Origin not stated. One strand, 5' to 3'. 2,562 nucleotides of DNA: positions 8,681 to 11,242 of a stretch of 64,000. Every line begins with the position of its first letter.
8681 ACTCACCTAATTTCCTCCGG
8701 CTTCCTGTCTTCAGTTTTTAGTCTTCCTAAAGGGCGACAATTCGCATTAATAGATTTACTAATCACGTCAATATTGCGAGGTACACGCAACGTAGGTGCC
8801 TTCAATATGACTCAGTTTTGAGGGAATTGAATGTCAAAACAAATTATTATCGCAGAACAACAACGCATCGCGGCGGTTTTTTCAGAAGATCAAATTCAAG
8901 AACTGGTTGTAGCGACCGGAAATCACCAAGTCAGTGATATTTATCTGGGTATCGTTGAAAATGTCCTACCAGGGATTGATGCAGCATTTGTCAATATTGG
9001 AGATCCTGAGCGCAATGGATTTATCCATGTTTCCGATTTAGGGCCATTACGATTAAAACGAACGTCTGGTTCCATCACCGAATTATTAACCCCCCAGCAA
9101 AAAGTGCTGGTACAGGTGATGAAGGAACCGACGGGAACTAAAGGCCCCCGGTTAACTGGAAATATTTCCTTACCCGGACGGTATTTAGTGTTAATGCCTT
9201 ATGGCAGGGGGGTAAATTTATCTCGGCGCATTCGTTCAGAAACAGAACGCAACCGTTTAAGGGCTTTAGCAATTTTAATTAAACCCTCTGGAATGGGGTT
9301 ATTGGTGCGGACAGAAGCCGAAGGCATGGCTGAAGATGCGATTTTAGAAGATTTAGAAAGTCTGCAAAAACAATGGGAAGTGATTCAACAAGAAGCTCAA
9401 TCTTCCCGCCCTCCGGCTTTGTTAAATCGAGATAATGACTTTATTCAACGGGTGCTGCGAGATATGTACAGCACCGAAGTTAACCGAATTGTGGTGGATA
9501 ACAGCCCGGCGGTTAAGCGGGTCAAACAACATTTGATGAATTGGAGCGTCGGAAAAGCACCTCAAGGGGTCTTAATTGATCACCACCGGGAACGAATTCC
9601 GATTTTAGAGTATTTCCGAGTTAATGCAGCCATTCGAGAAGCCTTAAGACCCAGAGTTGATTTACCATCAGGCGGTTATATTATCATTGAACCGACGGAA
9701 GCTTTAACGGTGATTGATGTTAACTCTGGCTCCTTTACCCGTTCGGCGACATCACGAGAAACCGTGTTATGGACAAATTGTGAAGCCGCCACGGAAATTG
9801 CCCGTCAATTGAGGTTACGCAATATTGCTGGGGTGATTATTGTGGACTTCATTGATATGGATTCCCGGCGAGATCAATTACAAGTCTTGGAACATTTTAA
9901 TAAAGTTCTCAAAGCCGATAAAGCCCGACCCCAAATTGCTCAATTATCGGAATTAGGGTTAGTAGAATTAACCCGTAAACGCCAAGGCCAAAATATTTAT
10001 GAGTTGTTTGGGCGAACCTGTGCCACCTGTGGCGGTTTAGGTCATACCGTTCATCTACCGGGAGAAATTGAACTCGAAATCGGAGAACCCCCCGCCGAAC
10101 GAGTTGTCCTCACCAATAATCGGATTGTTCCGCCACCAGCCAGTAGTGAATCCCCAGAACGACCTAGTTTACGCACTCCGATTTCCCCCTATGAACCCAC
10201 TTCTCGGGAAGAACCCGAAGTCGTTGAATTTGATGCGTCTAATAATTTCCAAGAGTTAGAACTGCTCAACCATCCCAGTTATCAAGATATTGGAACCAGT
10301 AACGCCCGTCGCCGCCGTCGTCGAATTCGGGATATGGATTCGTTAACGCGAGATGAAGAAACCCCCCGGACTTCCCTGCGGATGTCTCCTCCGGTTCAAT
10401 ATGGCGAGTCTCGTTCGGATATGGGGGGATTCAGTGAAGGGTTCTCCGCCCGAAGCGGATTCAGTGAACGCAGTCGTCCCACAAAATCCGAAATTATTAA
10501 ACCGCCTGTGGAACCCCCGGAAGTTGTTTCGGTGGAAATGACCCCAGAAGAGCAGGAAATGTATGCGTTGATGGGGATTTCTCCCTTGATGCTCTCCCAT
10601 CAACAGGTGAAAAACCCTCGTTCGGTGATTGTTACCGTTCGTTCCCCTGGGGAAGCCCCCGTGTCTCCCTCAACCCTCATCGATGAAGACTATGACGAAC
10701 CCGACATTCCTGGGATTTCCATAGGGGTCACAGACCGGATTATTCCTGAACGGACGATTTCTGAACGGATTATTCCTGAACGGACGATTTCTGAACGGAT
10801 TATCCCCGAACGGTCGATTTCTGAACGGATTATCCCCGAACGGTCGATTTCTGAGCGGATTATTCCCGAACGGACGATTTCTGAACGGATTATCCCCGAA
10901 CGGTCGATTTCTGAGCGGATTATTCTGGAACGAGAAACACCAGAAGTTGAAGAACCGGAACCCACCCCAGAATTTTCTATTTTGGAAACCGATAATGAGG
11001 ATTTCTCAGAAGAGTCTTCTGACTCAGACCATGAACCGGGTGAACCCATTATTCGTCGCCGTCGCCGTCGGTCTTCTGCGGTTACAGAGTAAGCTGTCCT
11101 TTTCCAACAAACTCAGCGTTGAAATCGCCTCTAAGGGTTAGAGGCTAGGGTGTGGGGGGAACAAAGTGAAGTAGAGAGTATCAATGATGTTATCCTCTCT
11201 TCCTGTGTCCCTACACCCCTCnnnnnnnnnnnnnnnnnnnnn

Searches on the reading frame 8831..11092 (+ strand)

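Call 63: search_protein_families(library=pfam, proteins=[window:8831-11092:+], max_evalue=0.00001)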
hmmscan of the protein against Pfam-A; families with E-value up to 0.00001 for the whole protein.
window:8831-11092:+ (753 aa): 1 family
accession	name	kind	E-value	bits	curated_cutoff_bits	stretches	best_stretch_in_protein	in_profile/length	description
PF10150.14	RNase_E_G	-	2e-97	326.3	25.5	1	113-385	1-270/270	Ribonuclease E/G family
